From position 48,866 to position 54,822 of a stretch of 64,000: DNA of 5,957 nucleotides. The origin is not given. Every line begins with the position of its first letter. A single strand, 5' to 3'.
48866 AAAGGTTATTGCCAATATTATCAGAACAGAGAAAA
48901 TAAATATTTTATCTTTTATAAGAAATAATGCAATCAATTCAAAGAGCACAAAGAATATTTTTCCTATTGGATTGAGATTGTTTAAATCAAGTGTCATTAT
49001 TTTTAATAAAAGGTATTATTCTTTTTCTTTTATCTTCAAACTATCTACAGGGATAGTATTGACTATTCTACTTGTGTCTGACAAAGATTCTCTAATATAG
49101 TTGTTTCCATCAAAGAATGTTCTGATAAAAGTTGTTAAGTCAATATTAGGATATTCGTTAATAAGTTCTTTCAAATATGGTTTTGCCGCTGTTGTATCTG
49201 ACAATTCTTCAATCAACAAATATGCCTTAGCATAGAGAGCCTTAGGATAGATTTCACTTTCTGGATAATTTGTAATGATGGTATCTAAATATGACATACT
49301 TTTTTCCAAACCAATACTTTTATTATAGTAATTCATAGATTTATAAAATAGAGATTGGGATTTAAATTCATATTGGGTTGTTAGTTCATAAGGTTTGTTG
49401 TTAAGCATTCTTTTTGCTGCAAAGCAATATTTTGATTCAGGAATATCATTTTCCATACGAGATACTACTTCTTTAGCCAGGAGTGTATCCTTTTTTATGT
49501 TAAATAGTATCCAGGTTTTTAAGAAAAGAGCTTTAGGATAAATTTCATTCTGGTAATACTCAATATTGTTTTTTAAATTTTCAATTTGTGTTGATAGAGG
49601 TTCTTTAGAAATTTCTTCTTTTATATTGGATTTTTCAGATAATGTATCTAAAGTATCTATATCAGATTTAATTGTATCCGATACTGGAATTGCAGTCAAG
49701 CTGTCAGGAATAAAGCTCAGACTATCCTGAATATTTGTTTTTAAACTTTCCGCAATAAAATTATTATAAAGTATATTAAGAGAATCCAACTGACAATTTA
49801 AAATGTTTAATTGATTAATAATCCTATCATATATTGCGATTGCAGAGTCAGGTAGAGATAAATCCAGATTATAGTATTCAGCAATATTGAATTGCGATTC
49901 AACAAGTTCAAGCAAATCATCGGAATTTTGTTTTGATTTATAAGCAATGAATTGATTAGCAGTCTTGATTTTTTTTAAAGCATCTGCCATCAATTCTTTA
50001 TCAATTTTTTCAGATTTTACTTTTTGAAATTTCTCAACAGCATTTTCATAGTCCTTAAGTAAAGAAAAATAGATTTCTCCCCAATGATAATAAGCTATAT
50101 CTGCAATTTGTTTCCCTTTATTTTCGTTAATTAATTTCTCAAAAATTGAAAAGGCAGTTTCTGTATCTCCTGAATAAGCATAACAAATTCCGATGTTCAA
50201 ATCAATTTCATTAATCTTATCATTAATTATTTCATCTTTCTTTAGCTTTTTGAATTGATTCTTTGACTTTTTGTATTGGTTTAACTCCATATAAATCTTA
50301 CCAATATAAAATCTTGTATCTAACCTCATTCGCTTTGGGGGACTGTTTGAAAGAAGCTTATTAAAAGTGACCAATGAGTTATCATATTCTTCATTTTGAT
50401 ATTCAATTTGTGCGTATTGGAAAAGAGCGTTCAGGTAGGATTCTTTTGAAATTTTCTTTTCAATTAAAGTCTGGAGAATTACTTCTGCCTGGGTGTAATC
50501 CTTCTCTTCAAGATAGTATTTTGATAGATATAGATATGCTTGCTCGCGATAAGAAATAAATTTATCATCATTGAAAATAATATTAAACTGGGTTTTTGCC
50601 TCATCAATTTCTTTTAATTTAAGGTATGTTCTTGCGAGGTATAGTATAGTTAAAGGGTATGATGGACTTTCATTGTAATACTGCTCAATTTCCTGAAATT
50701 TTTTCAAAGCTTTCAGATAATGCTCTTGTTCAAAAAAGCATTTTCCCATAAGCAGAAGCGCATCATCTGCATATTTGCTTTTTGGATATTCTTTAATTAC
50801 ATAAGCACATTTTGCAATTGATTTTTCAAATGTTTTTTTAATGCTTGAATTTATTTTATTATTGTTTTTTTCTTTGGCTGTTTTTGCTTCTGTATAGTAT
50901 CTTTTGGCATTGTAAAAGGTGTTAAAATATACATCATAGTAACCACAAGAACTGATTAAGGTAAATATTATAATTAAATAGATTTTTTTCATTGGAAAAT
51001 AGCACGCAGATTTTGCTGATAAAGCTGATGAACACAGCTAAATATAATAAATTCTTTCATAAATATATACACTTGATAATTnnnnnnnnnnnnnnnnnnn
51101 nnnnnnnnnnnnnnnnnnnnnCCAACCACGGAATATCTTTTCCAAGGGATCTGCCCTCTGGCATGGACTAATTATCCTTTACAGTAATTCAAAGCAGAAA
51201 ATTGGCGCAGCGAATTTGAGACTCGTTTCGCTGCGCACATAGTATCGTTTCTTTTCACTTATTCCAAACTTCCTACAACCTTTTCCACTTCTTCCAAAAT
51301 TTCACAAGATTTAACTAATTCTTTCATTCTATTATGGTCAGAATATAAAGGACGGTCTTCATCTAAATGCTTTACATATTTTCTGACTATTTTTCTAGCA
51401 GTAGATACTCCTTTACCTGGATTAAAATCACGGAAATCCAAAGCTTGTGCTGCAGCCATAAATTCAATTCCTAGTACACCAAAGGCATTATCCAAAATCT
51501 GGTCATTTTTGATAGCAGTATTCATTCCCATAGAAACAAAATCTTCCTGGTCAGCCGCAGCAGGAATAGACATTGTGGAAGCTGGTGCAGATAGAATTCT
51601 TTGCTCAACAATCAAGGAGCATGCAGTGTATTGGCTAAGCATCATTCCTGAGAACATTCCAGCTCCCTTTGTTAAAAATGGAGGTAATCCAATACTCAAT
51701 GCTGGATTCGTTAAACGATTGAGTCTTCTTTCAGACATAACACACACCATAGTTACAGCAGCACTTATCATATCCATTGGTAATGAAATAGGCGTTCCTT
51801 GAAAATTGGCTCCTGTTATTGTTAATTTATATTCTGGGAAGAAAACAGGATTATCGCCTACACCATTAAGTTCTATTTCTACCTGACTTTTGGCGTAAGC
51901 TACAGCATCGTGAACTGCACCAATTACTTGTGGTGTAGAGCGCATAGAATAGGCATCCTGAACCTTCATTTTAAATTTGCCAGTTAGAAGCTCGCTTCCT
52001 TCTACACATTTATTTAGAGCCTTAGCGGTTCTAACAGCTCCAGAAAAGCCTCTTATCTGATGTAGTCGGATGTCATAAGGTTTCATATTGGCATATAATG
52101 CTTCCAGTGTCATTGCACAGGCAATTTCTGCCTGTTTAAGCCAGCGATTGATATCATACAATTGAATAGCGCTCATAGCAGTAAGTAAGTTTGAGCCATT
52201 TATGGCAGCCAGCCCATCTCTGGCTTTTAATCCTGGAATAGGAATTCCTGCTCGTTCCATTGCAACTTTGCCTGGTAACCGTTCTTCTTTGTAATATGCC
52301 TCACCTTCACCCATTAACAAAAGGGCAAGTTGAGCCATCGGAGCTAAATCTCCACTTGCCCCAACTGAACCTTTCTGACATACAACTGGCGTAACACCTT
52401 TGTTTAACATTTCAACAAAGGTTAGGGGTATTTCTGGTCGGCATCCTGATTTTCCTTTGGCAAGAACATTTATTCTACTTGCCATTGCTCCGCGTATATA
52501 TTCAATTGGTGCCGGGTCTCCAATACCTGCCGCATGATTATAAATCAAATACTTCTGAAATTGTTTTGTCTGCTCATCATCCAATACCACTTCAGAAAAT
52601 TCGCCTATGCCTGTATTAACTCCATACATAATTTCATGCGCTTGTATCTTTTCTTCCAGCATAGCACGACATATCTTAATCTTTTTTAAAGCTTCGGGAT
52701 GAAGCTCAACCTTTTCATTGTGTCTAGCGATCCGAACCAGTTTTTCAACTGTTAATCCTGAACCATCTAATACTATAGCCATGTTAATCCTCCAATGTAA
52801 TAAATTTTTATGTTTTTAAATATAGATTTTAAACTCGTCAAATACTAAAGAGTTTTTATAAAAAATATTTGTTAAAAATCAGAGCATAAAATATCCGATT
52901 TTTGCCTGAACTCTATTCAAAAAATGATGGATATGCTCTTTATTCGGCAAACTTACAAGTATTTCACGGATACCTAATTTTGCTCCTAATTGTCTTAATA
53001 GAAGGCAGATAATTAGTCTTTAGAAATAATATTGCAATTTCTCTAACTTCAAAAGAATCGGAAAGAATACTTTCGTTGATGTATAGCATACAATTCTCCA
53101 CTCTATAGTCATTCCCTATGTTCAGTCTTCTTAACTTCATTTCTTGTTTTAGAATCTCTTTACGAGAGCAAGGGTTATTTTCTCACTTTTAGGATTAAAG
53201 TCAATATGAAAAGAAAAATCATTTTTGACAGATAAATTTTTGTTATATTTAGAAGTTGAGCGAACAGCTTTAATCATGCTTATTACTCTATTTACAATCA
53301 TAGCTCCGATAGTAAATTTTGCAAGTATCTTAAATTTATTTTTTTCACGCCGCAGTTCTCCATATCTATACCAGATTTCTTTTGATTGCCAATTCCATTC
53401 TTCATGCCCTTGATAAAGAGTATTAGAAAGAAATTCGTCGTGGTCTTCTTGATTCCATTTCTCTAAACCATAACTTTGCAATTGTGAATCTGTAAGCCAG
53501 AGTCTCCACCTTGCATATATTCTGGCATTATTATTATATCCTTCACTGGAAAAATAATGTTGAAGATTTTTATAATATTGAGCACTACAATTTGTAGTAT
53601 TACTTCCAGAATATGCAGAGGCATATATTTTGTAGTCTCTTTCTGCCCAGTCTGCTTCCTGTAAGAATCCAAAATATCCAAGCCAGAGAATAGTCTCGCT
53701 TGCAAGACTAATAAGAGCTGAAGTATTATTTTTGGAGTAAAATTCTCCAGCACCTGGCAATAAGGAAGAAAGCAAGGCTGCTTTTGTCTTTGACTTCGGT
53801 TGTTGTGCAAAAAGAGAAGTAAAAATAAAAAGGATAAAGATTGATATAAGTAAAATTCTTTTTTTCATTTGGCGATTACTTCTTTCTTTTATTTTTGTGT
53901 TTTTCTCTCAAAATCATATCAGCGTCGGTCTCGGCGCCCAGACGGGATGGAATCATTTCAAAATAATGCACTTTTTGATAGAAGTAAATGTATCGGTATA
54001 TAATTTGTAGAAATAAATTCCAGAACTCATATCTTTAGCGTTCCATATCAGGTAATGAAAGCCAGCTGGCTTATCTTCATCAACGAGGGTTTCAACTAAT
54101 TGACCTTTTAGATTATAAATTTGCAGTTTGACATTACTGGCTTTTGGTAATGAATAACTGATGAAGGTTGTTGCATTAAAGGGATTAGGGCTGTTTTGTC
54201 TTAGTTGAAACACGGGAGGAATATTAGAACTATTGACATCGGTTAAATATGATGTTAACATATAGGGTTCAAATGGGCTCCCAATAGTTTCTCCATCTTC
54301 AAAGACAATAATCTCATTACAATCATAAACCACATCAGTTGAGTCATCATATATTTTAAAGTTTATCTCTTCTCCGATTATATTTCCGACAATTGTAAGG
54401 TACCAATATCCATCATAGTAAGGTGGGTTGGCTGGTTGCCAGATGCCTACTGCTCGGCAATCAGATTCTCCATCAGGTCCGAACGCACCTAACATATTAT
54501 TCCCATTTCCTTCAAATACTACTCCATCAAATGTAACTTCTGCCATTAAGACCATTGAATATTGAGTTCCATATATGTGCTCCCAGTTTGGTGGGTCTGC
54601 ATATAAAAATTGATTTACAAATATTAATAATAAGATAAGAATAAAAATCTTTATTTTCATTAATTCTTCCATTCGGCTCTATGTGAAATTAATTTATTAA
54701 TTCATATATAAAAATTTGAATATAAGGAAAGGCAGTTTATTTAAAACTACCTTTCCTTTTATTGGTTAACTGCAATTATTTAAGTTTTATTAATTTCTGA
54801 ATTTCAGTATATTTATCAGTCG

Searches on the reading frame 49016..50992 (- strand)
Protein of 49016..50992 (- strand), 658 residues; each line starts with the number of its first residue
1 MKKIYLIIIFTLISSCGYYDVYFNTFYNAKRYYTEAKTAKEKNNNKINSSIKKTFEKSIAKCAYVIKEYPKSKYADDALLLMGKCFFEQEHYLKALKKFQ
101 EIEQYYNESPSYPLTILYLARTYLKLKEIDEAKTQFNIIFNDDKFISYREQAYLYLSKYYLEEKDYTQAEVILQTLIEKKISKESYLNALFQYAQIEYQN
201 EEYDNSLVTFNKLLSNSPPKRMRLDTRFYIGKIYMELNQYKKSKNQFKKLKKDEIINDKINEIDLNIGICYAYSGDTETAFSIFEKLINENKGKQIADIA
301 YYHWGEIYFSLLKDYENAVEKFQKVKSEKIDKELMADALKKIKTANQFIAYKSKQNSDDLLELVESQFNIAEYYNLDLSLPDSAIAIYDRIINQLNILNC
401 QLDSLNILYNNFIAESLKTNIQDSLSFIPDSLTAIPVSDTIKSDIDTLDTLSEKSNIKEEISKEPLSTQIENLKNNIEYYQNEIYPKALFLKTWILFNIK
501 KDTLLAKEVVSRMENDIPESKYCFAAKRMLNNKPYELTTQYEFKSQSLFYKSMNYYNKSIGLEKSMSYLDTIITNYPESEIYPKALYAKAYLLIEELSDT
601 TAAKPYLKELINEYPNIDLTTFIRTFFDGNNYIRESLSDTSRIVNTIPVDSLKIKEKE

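Call 4: search_protein_families(library=pfam, proteins=[window:49016-50992:-], max_evalue=0.01)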
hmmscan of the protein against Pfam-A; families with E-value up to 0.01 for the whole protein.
window:49016-50992:- (658 aa): 12 families
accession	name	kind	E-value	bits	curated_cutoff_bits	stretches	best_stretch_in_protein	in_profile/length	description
PF13174.12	TPR_6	-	2.6e-30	103.4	26.3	1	585-616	2-32/33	Tetratricopeptide repeat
PF14559.12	TPR_19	-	1.2e-12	48.4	25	1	87-139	2-51/68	Tetratricopeptide repeat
PF07719.23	TPR_2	-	3.4e-11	42.8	27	0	228-250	5-27/34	Tetratricopeptide repeat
PF13424.12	TPR_12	-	1.1e-10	42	30.1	0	78-137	5-69/77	Tetratricopeptide repeat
PF09976.15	TPR_21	-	1.9e-10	41.2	25.5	2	27-136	37-136/193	Tetratricopeptide repeat-like domain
PF13428.12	TPR_14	-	1.4e-08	35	23.5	0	188-218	2-32/44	Tetratricopeptide repeat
PF13181.12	TPR_8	-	3.7e-07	30.2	25.7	0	230-250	7-27/34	Tetratricopeptide repeat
PF13432.12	TPR_16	-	9.4e-06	26.4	32.7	0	158-218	5-62/65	Tetratricopeptide repeat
PF12895.13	ANAPC3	-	1.8e-05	25.4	27.2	1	73-133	20-76/82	Anaphase-promoting complex, cyclosome, subunit 3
PF23914.1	TPR_CcmH_CycH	-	8.6e-05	22.9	42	0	162-221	99-155/158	Cytochrome c-type biogenesis protein H TPR domain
PF21545.3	T7SS_EccA1_N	-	0.0011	18.8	27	1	147-296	96-240/272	T7SS, ESX-1 secretion system protein EccA1, N-terminal domain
PF21486.3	NUP120_helical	-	0.0073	17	27.7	0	439-489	8-58/129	Nucleoporin NUP120, helical domain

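Call 5: search_protein_families(library=ncbifam, proteins=[window:49016-50992:-], max_evalue=0.01)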
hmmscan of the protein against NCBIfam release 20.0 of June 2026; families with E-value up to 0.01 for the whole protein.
window:49016-50992:- (658 aa): 5 families
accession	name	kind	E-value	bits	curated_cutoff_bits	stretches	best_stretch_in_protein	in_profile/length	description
TIGR02795.1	tol_pal_ybgF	equivalog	2e-31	109.1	90.1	5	48-139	10-102/119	tol-pal system protein YbgF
NF052312.1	T9SS_PorW_SprE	equivalog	1.2e-28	100.2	250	3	34-322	63-351/716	type IX secretion system periplasmic lipoprotein PorW/SprE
TIGR03302.1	OM_YfiO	subfamily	1.3e-14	54.3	81.4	2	54-141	130-231/239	outer membrane protein assembly factor BamD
NF008068.0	PRK10803.1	equivalog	1.8e-06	28.1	383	0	549-618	184-251/263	cell division protein CpoB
NF041453.1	Bac51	equivalog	0.0058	17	150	1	232-301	20-89/107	bacteriocin 51 precursor BacA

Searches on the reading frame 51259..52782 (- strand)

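Call 4: search_protein_families(library=pfam, proteins=[window:51259-52782:-], max_evalue=0.01)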
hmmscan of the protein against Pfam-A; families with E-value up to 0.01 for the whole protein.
window:51259-52782:- (507 aa): 2 families
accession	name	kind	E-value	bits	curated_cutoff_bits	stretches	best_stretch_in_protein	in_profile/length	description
PF00221.24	Lyase_aromatic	-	9e-160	532.8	27.3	1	10-467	1-465/466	Aromatic amino acid lyase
PF19388.4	DUF5963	-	0.0081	16.8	23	0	315-351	38-74/83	Family of unknown function (DUF5963)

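Call 5: search_protein_families(library=ncbifam, proteins=[window:51259-52782:-], max_evalue=0.01)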
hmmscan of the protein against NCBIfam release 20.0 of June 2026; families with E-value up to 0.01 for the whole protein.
window:51259-52782:- (507 aa): 8 families
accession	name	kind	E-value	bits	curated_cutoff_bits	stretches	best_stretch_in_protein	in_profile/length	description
NF006871.0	PRK09367.1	subfamily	2.2e-161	538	524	1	2-500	3-502/505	histidine ammonia-lyase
TIGR01225.1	hutH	equivalog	9.7e-153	509.3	539.15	1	3-500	1-499/506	histidine ammonia-lyase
TIGR03832.1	Tyr_2_3_mutase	equivalog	6e-106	355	501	2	272-486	288-503/507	tyrosine 2,3-aminomutase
NF053541.1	FlxA_rubin_TAL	equivalog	4.4e-101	338.8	700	1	11-491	2-497/498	flexirubin biosynthesis tyrosine ammonia-lyase FlxA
TIGR04475.1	Phe_D_beta_mut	equivalog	1.5e-100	337.3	800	1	7-481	7-500/510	phenylalanine aminomutase (D-beta-phenylalanine forming)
TIGR01226.1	phe_am_lyase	equivalog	3e-59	201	519.15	1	2-472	32-521/680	phenylalanine ammonia-lyase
NF041222.1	BagA_FevW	exception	1.2e-56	192.5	1000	1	5-497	3-521/529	bagremycin/ferroverdin biosynthesis tyrosine ammonia-lyase BagA/FevW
TIGR04473.1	taxol_Phe_23mut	exception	9e-44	149.8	1250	1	6-455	30-501/687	phenylalanine aminomutase (L-beta-phenylalanine forming)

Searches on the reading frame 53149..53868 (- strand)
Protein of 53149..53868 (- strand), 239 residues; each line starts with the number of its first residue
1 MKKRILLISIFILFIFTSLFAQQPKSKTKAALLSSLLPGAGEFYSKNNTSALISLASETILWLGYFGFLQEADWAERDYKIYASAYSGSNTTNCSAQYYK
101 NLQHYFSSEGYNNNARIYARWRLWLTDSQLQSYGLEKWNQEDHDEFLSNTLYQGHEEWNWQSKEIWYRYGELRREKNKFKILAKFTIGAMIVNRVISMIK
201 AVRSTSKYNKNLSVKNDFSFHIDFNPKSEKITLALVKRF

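Call 4: search_protein_families(library=pfam, proteins=[window:53149-53868:-], max_evalue=0.01)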
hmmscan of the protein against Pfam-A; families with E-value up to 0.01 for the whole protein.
window:53149-53868:- (239 aa): 1 family
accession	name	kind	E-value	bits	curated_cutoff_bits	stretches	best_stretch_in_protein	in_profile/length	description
PF18935.5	DUF5683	-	7.5e-06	26.5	26.7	1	24-122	2-91/151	Family of unknown function (DUF5683)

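Call 5: search_protein_families(library=ncbifam, proteins=[window:53149-53868:-], max_evalue=0.01)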
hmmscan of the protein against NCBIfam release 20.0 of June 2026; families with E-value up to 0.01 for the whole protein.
window:53149-53868:- (239 aa): 0 families

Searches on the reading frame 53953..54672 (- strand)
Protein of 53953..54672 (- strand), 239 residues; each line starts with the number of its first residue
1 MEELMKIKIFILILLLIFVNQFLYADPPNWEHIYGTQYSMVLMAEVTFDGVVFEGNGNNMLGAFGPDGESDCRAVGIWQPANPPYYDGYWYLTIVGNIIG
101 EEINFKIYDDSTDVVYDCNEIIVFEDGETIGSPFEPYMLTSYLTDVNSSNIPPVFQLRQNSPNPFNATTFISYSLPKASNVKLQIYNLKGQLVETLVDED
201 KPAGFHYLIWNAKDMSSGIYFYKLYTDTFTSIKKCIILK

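Call 4: search_protein_families(library=pfam, proteins=[window:53953-54672:-], max_evalue=0.01)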
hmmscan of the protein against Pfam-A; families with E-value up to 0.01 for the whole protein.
window:53953-54672:- (239 aa): 3 families
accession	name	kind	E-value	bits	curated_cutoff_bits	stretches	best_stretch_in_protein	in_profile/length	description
PF18962.6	Por_Secre_tail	-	2.6e-10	40.9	27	1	162-237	3-75/75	Secretion system C-terminal sorting domain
PF13860.13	FlgD_ig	-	4.2e-05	23.9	27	1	177-220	21-69/79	FlgD Ig-like domain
PF13585.12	CHU_C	-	0.0053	17.3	27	0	171-226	20-72/86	CHU_C Type IX secretion signal domain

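Call 5: search_protein_families(library=ncbifam, proteins=[window:53953-54672:-], max_evalue=0.01)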
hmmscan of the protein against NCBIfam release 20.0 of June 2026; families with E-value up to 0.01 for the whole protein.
window:53953-54672:- (239 aa): 5 families
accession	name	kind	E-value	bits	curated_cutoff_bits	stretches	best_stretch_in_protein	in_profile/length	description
TIGR04183.1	Por_Secre_tail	domain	2.6e-11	43.4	23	1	162-237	3-71/72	T9SS type A sorting domain-containing protein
NF052323.1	T9SSA_dep_M6i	equivalog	6.3e-07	27.7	600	1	160-223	960-1023/1043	T9SS-dependent M6-like inactivated metalloprotease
NF038113.1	T9SSA_dep_M36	equivalog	1.7e-05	23.2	885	1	161-237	796-868/869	T9SS-dependent M36 family metallopeptidase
NF033707.1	T9SS_sortase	equivalog_domain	0.0017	16.1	420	1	159-225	1000-1076/1095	type IX secretion system sortase PorU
NF005176.1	PRK06655.1-1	equivalog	0.0026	17.7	230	1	172-216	90-134/197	flagellar hook assembly protein FlgD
